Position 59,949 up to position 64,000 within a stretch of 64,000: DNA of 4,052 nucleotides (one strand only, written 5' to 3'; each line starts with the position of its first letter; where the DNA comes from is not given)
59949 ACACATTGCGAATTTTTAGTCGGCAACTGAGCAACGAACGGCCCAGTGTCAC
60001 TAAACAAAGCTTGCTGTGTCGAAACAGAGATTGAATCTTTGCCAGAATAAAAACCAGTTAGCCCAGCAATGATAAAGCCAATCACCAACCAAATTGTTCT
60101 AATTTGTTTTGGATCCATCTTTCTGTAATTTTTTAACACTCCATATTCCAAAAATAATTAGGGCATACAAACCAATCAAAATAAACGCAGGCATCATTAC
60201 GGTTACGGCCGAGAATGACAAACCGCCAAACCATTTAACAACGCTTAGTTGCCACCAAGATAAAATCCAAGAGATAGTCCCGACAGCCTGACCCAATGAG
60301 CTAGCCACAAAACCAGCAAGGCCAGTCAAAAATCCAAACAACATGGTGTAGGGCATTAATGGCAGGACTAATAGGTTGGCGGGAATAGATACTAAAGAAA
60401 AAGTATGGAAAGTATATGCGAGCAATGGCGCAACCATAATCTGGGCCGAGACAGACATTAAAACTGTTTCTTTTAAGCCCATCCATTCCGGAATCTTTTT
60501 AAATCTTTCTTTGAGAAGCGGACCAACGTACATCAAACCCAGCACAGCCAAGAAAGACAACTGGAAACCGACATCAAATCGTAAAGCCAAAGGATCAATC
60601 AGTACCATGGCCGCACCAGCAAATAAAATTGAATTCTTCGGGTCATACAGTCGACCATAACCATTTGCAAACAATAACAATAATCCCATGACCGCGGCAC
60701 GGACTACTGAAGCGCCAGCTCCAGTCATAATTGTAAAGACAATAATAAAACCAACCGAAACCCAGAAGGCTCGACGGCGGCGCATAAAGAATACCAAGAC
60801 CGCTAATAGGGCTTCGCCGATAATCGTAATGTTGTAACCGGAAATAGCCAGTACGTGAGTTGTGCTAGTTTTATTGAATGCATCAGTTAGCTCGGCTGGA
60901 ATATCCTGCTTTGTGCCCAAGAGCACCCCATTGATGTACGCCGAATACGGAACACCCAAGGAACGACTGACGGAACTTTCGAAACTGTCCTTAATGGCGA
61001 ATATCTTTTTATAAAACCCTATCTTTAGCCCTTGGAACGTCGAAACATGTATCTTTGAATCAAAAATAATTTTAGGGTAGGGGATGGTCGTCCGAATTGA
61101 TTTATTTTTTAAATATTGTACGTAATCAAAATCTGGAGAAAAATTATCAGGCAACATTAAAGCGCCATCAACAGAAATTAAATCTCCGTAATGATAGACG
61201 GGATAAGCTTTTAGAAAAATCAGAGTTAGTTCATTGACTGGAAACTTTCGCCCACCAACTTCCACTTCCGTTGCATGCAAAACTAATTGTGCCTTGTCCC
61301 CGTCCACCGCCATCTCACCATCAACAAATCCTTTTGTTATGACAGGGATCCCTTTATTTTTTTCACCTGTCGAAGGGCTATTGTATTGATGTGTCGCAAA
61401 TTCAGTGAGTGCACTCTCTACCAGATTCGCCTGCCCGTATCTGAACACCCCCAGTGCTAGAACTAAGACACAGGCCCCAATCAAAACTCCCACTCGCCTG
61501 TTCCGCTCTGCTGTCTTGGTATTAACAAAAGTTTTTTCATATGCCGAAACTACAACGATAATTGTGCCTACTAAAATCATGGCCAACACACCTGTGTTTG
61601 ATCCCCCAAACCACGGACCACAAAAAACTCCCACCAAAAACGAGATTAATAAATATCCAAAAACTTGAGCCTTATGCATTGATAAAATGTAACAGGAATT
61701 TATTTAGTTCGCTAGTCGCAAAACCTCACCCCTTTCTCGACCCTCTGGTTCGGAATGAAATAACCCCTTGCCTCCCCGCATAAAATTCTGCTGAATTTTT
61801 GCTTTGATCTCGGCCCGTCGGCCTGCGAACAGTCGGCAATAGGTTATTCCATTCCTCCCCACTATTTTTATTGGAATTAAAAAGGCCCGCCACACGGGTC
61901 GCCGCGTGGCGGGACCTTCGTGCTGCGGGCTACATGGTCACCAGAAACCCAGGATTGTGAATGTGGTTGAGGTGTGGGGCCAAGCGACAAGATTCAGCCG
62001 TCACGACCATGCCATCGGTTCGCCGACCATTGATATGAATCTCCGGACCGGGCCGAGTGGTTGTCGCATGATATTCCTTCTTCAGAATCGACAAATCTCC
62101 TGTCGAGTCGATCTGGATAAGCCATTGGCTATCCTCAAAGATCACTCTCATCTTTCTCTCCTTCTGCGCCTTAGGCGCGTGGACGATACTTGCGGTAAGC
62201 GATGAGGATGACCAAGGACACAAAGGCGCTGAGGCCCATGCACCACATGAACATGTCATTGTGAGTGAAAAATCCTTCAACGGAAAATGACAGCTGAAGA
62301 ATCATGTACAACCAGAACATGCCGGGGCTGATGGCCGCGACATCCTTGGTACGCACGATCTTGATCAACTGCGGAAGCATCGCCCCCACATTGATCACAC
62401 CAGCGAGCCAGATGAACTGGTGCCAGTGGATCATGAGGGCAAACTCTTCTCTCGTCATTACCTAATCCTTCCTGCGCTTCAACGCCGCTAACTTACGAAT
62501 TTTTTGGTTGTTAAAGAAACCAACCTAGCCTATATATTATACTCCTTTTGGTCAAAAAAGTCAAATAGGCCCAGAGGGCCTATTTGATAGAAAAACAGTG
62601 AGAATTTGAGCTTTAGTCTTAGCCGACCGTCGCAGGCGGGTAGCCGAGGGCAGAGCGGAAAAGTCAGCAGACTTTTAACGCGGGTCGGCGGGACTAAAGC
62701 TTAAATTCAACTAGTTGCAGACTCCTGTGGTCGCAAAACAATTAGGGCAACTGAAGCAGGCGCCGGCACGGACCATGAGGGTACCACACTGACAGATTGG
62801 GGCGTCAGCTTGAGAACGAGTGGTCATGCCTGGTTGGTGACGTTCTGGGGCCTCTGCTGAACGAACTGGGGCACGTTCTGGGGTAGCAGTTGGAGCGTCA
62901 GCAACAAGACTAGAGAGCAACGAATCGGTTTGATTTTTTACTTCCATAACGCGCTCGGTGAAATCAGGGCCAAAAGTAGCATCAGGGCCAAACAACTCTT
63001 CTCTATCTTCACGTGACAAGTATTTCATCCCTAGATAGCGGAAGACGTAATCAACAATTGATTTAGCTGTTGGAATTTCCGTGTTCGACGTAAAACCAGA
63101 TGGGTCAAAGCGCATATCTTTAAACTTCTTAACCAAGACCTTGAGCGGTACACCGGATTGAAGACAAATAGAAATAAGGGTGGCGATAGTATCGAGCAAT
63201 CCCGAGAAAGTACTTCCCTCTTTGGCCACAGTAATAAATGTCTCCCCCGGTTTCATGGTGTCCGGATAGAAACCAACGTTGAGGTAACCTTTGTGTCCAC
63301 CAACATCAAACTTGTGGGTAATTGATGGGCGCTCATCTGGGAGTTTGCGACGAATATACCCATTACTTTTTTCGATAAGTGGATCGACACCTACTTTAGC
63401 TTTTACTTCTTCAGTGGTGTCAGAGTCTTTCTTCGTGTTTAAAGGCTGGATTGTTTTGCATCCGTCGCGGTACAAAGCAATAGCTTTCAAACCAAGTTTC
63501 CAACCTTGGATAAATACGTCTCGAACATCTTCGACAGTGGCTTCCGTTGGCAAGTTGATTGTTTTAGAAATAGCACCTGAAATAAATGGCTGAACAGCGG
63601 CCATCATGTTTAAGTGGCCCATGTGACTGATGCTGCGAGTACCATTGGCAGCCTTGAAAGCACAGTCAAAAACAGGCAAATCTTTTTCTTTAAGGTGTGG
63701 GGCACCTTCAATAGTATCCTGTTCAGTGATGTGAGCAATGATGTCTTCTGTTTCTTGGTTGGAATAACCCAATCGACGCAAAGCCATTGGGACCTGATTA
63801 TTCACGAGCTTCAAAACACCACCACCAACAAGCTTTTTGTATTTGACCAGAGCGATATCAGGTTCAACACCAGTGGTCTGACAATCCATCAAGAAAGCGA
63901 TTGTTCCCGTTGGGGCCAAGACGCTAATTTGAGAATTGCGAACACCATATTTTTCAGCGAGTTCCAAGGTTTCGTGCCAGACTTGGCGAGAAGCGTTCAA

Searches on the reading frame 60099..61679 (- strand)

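Call 7: search_protein_families(library=pfam, proteins=[window:60099-61679:-], max_evalue=0.01)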
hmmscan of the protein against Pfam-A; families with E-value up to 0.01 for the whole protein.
window:60099-61679:- (526 aa): 2 families
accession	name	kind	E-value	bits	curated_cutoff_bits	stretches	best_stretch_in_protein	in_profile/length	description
PF03772.21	Competence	-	2.2e-53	181.8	23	1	253-514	2-266/270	Competence protein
PF13567.11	DUF4131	-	2e-13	50.8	31.6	1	31-198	9-156/165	Domain of unknown function (DUF4131)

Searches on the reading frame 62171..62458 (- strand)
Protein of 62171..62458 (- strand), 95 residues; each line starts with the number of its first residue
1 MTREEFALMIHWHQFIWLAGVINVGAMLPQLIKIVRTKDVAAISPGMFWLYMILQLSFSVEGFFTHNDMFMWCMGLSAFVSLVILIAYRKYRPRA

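Call 7: search_protein_families(library=pfam, proteins=[window:62171-62458:-], max_evalue=0.01)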
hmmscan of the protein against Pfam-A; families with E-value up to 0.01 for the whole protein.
window:62171-62458:- (95 aa): 2 families
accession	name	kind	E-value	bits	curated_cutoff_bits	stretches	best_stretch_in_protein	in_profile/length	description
PF04193.19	PQ-loop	-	8.5e-06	25.9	22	1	16-67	6-57/61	PQ loop repeat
PF03083.21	MtN3_slv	-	0.00013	22.3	23.7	1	20-94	11-85/87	Sugar efflux transporter for intercellular exchange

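Call 14: find_encoding_contigs(protein=window:62171-62458:-, flank=3000, max_places=10)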
Protein window:62171-62458:- (95 aa): no gene with exactly this product is on record in the collection.

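Call 26: find_homologous_proteins(query=window:62171-62458:-)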
Query window:62171-62458:- (95 aa): 14 proteins with E <= 0.001 among 14 candidates.
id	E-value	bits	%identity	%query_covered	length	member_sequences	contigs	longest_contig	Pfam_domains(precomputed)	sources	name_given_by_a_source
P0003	1.7e-57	210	100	100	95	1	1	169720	PF04193.20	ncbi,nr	ncbi:MAG: hypothetical protein KBC81_00555 [Candidatus Pacebacteria bacterium]|nr:hypothetical prote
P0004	2.6e-29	119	57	98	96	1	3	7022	PF04193.20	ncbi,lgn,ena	-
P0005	6.0e-26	109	58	89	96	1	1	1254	PF04193.20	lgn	-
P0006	2.2e-24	103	53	95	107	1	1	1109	PF04193.20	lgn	-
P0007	9.9e-24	101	54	96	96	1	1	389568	PF04193.20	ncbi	-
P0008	1.6e-23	101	53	89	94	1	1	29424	PF04193.20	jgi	jgi:uncharacterized protein with PQ loop repeat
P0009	2.3e-23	100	52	96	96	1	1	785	PF04193.20,PF03083.22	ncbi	-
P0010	5.4e-22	96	53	95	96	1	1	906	PF04193.20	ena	-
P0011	2.6e-21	94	52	96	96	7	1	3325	PF04193.20,PF03083.22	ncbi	-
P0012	6.3e-20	89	53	89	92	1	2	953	PF04193.20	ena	-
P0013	1.7e-18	85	49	92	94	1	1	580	PF04193.20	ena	-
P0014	5.9e-18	83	47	93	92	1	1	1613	-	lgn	-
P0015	1.7e-16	78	56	72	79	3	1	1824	PF04193.20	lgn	-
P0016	1.7e-16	78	49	91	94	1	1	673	-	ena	-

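Call 27: find_encoding_contigs(protein=P0004, flank=3000, max_places=4)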
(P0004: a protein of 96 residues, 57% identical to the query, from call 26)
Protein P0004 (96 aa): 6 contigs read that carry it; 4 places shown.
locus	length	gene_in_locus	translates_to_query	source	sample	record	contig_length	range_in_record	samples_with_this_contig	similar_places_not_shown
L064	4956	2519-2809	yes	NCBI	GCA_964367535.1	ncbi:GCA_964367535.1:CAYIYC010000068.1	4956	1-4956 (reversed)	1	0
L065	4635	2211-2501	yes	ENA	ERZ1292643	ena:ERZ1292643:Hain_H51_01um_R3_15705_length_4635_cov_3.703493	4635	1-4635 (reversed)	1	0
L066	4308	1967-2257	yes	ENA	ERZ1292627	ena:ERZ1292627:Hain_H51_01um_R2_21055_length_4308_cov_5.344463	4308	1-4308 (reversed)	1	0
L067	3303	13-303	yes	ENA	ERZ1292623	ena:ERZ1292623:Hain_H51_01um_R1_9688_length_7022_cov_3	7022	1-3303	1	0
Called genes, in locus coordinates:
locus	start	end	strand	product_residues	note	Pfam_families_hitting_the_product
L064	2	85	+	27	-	?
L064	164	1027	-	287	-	PF13177:DNA_pol3_delta2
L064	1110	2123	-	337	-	PF00022:Actin (weak), PF06723:MreB_Mbl, PF00012:HSP70, PF14450:FtsA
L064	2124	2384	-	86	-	PF01541:GIY-YIG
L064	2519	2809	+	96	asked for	PF04193:PQ-loop (weak)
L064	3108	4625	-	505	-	PF01381:HTH_3, PF12844:HTH_19, PF13560:HTH_31, PF00275:EPSP_synthase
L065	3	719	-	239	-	?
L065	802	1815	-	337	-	PF00022:Actin (weak), PF06723:MreB_Mbl, PF00012:HSP70, PF14450:FtsA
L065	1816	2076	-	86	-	PF01541:GIY-YIG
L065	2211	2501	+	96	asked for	PF04193:PQ-loop (weak)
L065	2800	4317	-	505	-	PF01381:HTH_3, PF12844:HTH_19, PF13560:HTH_31, PF00275:EPSP_synthase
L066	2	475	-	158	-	?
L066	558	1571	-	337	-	PF00022:Actin (weak), PF06723:MreB_Mbl, PF00012:HSP70, PF14450:FtsA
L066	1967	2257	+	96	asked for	PF04193:PQ-loop (weak)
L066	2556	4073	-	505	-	PF01381:HTH_3, PF12844:HTH_19, PF13560:HTH_31, PF00275:EPSP_synthase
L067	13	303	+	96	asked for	PF04193:PQ-loop (weak)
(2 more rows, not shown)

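Call 28: find_encoding_contigs(protein=P0007, flank=3000, max_places=3)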
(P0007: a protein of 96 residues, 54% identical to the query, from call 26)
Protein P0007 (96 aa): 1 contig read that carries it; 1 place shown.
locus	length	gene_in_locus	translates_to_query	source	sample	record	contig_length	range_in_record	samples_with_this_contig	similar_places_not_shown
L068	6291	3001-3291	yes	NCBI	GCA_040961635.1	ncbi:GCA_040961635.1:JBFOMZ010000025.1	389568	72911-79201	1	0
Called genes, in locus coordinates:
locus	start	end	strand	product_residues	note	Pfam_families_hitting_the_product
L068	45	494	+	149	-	-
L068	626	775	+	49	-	-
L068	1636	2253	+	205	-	-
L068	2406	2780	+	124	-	-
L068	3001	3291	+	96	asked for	PF04193:PQ-loop (weak)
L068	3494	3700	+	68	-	-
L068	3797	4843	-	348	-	PF17827:PrmC_N, PF05175:MTS (faint), PF06325:PrmA (weak), PF12847:Methyltransf_18 (weak)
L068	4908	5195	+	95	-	-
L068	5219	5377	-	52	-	-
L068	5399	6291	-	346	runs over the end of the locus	PF03462:PCRF, PF00472:RF-1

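Call 29: find_encoding_contigs(protein=P0008, flank=3000, max_places=3)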
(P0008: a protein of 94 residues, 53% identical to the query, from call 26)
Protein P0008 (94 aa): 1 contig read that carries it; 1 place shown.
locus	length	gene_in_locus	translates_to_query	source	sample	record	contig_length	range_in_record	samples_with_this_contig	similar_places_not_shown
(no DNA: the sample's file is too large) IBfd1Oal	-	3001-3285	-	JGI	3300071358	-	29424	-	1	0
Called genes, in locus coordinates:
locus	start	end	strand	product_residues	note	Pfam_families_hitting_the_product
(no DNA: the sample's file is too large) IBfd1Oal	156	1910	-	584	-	PF00753:Lactamase_B, PF12706:Lactamase_B_2, PF22505:RNase_J_b_CASP, PF07521:RMMBL, PF17770:RNase_J_C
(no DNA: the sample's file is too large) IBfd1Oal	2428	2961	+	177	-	-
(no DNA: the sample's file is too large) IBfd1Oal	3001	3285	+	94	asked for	PF04193:PQ-loop (weak)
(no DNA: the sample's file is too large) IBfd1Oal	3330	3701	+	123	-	-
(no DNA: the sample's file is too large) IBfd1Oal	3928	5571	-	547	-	PF00496:SBP_bac_5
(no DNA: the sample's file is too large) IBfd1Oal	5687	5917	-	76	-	PF03840:SecG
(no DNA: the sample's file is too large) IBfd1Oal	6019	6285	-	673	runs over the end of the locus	PF01541:GIY-YIG (weak), PF27096:UvrC_M, PF02151:UVR (weak), PF22920:UvrC_RNaseH, PF08459:UvrC_RNaseH_dom, PF14520:HHH_5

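Call 30: find_encoding_contigs(protein=P0011, flank=3000, max_places=3)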
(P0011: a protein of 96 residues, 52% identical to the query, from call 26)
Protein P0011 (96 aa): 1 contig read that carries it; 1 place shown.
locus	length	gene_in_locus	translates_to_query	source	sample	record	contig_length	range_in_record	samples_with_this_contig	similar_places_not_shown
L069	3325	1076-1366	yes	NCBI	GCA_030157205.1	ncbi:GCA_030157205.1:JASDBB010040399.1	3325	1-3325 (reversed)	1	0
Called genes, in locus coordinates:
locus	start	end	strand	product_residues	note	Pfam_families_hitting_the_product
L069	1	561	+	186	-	?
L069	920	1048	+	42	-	-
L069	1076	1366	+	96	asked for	PF04193:PQ-loop (weak), PF03083:MtN3_slv (weak)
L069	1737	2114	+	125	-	PF00072:Response_reg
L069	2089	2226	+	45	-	-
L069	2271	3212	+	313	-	PF00158:Sigma54_activat, PF14532:Sigma54_activ_2, PF25601:AAA_lid_14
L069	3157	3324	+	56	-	?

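Call 32: find_encoding_contigs(protein=P0009, flank=3000, max_places=3)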
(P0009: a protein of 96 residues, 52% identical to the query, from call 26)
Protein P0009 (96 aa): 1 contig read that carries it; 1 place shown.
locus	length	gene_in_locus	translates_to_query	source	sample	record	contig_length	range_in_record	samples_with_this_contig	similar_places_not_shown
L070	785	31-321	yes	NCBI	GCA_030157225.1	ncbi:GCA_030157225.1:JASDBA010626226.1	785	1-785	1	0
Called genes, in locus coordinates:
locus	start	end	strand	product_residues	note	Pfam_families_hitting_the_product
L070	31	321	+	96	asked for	PF03083:MtN3_slv (weak), PF04193:PQ-loop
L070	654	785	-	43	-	?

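Call 33: find_encoding_contigs(protein=P0005, flank=3000, max_places=3)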
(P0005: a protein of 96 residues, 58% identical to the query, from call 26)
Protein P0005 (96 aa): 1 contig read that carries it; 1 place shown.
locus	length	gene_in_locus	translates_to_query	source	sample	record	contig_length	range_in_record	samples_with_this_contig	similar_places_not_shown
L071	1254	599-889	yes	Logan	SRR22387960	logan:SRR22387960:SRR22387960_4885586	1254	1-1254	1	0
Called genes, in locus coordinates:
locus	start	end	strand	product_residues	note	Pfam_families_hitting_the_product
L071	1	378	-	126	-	?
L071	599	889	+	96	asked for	PF04193:PQ-loop (weak)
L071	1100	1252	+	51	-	?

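Call 54: search_protein_families(library=phrogs, proteins=[window:62171-62458:-], max_evalue=0.01)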
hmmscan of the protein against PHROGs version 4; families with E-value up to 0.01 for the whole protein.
window:62171-62458:- (95 aa): 3 families
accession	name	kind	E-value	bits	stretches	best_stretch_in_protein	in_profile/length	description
phrog_2642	-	unknown function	2.7e-05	24.9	1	16-88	9-82/197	-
phrog_33985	-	unknown function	0.00029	21.9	1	18-70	15-66/70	-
phrog_25992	-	unknown function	0.00041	21.6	1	23-92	17-90/120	-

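Call 55: search_protein_families(library=ncbifam, proteins=[window:62171-62458:-], max_evalue=0.01)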
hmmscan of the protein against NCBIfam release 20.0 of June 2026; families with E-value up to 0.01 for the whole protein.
window:62171-62458:- (95 aa): 1 family
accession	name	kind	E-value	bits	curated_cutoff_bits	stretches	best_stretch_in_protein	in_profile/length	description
NF037968.1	SemiSWEET_2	subfamily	9.4e-07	28.9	80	1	18-88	3-73/76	SemiSWEET transporter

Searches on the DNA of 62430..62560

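Call 11: search_rna_families(source=window, start=62430, end=62560, threshold=evalue, max_evalue=10, show_alignments=3)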
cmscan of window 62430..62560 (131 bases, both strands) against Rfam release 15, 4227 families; matches with E-value up to 10: 1.
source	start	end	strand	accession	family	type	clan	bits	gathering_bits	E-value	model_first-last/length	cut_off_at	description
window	62513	62560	-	RF01460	rliH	Gene; sRNA;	-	7.6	100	2.8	284-429/429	5'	Listeria sRNA rliH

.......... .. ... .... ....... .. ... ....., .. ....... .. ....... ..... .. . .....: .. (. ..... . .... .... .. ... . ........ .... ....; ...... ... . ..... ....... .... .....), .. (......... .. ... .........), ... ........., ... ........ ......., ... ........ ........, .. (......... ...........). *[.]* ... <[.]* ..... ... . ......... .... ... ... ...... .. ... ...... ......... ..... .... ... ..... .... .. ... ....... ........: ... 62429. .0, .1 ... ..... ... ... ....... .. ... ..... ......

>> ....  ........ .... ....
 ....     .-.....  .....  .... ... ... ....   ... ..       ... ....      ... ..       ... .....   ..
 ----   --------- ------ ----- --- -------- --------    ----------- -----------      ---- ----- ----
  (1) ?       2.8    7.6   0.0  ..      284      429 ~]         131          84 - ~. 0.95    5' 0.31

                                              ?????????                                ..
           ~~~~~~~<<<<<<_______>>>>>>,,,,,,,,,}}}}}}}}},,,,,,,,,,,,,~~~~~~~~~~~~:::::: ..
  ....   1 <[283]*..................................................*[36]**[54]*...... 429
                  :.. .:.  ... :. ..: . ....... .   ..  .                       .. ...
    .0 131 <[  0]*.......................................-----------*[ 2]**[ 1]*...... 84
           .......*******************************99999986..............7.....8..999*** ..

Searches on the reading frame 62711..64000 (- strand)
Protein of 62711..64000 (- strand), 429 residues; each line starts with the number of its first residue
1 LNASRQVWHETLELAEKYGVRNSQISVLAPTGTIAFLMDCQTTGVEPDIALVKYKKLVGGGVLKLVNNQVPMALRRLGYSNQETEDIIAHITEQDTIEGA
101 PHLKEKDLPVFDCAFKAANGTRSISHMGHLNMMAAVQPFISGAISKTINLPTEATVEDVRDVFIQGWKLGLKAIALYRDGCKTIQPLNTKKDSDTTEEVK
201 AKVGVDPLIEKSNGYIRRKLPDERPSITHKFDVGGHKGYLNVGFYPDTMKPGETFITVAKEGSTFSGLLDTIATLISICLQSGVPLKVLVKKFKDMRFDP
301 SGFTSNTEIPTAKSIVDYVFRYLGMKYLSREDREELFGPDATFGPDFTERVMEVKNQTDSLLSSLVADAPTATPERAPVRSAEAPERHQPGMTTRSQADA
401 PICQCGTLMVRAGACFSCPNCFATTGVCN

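Call 7: search_protein_families(library=pfam, proteins=[window:62711-64000:-], max_evalue=0.01)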
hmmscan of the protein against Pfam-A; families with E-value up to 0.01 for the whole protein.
window:62711-64000:- (429 aa): 3 families
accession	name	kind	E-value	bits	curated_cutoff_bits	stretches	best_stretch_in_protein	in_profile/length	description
PF02867.20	Ribonuc_red_lgC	-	4.1e-42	144.9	23.9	1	4-177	362-523/523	Ribonucleotide reductase, barrel domain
PF12637.14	TSCPD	-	1.9e-11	44.6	22.8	1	231-323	7-84/88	TSCPD domain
PF07499.19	RuvA_C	-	0.0096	16.8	24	0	67-97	3-35/47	RuvA, C-terminal domain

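Call 59: find_homologous_proteins(query=window:62711-64000:-, max_evalue=1e-60)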
Query window:62711-64000:- (429 aa): 7515 proteins with E <= 1e-60 among 8000 candidates; the best 120 are listed.
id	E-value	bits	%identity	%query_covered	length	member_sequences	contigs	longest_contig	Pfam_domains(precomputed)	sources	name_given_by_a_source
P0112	2.3e-226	769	80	100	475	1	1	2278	PF02867.21,PF12637.15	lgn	-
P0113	1.2e-209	714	79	91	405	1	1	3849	PF02867.21,PF12637.15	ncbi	-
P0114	1.3e-186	639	65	100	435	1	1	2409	PF02867.21,PF12637.15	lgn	-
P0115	5.2e-183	627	65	100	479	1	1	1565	PF02867.21,PF12637.15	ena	-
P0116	4.2e-177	607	64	99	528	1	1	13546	PF02867.21,PF12637.15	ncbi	ncbi:MAG: hypothetical protein WD989_01825, partial [Candidatus Paceibacterota bacterium]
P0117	4.3e-177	607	64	100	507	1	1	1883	PF02867.21,PF12637.15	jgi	jgi:ribonucleoside-diphosphate reductase alpha chain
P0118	6.3e-176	603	63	100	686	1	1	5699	PF02867.21,PF12637.15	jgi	jgi:ribonucleoside-diphosphate reductase alpha chain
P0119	8.8e-175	600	63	100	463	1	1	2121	PF02867.21,PF12637.15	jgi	-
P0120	4.3e-174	597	63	100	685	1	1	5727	PF02867.21,PF12637.15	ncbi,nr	ncbi:MAG: vitamin B12-dependent ribonucleotide reductase, partial [Candidatus Yanofskybacteria bacte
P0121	1.0e-173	596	62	99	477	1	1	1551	PF02867.21,PF12637.15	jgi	jgi:ribonucleoside-diphosphate reductase alpha chain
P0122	3.5e-172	591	64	100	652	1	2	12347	PF02867.21,PF12637.15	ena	-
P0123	1.6e-170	586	60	99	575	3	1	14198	PF02867.21,PF12637.15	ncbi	ncbi:MAG: vitamin B12-dependent ribonucleotide reductase, partial [Candidatus Paceibacterota bacteri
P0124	6.0e-170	584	62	99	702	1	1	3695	PF02867.21,PF12637.15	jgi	jgi:ribonucleoside-diphosphate reductase alpha chain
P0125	3.0e-169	581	62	100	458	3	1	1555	PF02867.21,PF12637.15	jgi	jgi:ribonucleoside-diphosphate reductase alpha chain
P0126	9.1e-168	576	61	99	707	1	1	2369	PF02867.21,PF12637.15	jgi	jgi:ribonucleoside-diphosphate reductase alpha chain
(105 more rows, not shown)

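Call 60: find_encoding_contigs(protein=P0113, flank=4000, max_places=3)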
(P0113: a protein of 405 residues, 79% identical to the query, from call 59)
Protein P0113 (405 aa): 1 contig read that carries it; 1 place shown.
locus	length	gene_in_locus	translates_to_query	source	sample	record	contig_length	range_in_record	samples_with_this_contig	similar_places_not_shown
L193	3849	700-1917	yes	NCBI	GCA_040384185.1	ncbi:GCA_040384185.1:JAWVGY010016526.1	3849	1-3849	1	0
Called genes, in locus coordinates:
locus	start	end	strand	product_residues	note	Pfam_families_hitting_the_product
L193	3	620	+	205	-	?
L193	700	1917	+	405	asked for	PF02867:Ribonuc_red_lgC, PF12637:TSCPD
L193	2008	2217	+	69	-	-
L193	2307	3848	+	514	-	?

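Call 61: find_encoding_contigs(protein=P0112, flank=4000, max_places=3)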
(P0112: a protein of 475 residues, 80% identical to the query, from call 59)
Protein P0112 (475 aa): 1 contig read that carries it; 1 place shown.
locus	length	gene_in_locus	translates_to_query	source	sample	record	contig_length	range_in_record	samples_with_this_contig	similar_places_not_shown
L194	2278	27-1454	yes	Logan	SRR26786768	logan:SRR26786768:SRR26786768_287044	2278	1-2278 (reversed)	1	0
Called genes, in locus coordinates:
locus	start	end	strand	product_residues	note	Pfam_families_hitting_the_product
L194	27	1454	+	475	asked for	PF02867:Ribonuc_red_lgC, PF12637:TSCPD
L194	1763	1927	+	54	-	-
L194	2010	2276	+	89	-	?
